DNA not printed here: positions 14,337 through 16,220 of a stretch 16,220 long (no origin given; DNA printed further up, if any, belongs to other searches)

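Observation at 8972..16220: Rieske/cytochrome b complex operon carrying a GltD-like NAD(P) module, a hexaheme c and an HAO-like octaheme protein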

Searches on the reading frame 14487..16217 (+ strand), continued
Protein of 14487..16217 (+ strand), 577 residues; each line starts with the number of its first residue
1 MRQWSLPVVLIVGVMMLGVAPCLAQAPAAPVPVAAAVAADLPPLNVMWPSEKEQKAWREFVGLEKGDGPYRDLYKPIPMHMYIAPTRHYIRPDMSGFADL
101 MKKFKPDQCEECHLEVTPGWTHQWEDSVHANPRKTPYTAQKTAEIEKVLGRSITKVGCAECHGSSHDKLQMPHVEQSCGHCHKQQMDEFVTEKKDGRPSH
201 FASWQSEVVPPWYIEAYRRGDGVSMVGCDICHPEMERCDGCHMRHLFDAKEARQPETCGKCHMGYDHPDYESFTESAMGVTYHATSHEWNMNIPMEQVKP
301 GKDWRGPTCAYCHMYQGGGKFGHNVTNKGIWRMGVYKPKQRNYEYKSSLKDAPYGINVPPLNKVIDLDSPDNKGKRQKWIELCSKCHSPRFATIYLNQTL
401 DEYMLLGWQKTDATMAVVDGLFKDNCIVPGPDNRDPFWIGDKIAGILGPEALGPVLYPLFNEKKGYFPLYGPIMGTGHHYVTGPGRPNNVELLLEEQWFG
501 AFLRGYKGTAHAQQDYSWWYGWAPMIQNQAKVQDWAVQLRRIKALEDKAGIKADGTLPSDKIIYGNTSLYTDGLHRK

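Call 56: search_solved_structures(query=A1, show_alignments=5, max_evalue=1e-10)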
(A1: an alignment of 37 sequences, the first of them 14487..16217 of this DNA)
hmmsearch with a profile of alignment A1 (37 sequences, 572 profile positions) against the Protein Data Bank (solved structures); distinct sequences matched with E-value up to 1e-10: 8.
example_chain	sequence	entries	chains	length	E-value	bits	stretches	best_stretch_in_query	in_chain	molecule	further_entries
6h5l_A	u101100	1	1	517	3.1e-228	762.3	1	36-546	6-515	Similar to hydroxylamine oxidoreductase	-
6m0p_A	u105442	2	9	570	2.4e-149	501.8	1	11-570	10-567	Aerobic hydroxylamine oxidoreductase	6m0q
4fas_A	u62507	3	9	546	3.6e-147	494.7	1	32-570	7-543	Hydroxylamine oxidoreductase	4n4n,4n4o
1fgj_A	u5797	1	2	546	4.1e-147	494.5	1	32-570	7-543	HYDROXYLAMINE OXIDOREDUCTASE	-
4n4j_A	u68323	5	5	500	1.3e-72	248.5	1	56-430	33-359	hydroxylamine oxidoreductase | Similar to hydroxylamine oxidoreductase hao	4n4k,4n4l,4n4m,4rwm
6t5e_A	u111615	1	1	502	8.6e-72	245.8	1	56-321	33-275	Hydroxylamine oxidoreductase-like protein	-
6hif_G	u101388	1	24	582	2.8e-66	227.6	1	158-550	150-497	Hydrazine dehydrogenase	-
4qo5_A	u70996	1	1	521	2.2e-36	128.9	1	239-316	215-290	Hypothetical multiheme protein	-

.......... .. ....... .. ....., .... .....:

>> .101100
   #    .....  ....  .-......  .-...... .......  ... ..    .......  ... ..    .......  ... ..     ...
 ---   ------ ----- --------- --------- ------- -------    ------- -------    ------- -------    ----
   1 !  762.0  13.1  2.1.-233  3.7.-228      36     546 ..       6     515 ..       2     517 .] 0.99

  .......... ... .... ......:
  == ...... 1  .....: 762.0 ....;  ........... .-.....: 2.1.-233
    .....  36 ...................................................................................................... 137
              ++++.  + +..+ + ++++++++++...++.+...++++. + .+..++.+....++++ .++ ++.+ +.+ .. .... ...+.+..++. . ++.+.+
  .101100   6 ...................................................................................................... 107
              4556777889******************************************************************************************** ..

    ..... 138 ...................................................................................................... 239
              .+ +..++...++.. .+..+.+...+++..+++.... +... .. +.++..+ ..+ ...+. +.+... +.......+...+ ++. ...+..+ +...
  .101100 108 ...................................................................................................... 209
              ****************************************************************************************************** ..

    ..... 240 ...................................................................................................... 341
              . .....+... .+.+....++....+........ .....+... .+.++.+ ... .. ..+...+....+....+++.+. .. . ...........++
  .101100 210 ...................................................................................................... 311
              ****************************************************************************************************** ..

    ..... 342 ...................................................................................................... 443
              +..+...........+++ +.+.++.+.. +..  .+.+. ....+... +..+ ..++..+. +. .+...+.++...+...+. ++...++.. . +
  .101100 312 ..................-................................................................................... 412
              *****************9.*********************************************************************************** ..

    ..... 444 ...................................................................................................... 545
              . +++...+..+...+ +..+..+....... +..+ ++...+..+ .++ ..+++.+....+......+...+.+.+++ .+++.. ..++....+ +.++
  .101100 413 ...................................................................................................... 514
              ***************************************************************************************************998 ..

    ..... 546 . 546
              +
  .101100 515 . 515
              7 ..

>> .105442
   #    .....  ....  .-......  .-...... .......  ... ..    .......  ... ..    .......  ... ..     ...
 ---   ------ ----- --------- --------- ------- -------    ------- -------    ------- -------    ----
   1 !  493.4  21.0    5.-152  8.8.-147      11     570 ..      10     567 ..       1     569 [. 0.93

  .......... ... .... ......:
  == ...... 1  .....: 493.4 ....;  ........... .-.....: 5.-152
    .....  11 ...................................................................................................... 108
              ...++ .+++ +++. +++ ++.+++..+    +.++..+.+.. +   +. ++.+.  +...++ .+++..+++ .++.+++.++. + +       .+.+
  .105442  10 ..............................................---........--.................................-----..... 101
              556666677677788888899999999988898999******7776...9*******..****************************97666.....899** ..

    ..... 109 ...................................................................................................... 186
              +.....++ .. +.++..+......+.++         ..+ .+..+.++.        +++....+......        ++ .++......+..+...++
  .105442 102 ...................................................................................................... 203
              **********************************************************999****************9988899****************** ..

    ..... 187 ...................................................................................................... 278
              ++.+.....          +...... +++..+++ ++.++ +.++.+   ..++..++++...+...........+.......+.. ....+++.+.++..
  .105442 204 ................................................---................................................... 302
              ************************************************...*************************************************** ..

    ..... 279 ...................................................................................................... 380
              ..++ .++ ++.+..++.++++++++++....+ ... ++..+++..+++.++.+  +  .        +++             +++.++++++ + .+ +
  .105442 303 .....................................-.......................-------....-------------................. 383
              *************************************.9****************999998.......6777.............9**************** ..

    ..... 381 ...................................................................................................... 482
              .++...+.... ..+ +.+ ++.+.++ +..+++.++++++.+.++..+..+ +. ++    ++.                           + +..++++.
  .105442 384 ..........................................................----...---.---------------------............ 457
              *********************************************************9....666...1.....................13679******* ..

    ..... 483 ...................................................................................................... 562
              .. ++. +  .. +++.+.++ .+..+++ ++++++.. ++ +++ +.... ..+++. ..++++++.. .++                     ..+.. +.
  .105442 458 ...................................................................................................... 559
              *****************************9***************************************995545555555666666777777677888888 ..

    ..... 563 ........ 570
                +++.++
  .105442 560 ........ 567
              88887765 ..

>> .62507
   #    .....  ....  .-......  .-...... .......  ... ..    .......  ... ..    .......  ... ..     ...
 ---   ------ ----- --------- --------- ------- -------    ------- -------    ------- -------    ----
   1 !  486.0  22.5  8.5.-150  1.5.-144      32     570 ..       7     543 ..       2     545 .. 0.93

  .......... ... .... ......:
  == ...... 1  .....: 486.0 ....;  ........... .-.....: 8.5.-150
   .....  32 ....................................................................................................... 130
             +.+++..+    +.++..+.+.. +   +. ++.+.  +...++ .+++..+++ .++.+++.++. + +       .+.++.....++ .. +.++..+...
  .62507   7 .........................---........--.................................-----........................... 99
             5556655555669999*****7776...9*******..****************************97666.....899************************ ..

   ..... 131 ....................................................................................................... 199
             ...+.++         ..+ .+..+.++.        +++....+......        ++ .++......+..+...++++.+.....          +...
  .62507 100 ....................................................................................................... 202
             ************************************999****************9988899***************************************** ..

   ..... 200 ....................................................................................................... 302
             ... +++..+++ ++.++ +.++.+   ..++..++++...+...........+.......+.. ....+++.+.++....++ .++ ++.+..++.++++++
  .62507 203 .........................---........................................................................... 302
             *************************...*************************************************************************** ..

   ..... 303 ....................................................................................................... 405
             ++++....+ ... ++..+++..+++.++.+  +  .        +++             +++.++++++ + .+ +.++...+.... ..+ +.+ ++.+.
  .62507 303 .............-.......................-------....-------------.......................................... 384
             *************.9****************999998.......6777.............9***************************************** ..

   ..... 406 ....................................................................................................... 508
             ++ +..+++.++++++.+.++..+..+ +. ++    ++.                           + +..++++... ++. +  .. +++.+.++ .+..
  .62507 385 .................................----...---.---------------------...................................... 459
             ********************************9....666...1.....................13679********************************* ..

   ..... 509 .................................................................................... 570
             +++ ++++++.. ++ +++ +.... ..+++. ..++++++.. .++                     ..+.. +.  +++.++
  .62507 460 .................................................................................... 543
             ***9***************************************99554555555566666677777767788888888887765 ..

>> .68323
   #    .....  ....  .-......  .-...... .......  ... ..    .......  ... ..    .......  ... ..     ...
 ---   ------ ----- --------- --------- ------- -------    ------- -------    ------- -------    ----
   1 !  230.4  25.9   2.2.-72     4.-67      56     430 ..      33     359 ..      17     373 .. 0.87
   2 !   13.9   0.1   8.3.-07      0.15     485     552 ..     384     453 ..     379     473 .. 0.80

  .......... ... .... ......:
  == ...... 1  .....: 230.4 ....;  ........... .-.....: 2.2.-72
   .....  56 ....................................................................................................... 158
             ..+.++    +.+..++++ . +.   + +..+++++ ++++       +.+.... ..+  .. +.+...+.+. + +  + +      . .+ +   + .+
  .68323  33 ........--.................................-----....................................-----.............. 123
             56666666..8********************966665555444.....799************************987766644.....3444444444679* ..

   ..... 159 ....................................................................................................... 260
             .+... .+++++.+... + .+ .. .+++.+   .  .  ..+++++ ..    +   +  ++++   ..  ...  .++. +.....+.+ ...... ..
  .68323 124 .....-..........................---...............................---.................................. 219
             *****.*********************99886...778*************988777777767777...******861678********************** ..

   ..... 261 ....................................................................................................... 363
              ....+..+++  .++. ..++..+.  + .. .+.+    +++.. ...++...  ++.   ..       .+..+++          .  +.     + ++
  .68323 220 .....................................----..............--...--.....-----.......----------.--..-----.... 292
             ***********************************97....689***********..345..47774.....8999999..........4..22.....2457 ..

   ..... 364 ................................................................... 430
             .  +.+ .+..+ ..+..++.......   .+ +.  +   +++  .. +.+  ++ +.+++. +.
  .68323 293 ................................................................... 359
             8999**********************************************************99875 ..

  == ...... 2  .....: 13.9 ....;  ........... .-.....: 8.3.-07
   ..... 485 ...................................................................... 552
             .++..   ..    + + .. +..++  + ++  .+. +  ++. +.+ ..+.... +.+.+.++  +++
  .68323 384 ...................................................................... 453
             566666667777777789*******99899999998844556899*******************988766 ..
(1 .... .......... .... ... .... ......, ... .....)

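Call 58: find_encoding_contigs(protein=P0020, flank=8000, max_places=3)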
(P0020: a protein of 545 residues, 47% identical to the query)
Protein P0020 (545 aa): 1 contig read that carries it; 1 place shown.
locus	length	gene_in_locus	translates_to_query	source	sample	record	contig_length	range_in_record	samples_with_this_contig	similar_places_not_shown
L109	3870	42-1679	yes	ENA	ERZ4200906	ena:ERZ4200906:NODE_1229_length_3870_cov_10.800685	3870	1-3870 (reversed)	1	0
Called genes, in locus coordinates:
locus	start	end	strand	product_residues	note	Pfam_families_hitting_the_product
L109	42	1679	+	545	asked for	PF14522:Cytochrome_C7 (faint), PF13447:Multi-haem_cyto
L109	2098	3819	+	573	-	PF13372:Alginate_exp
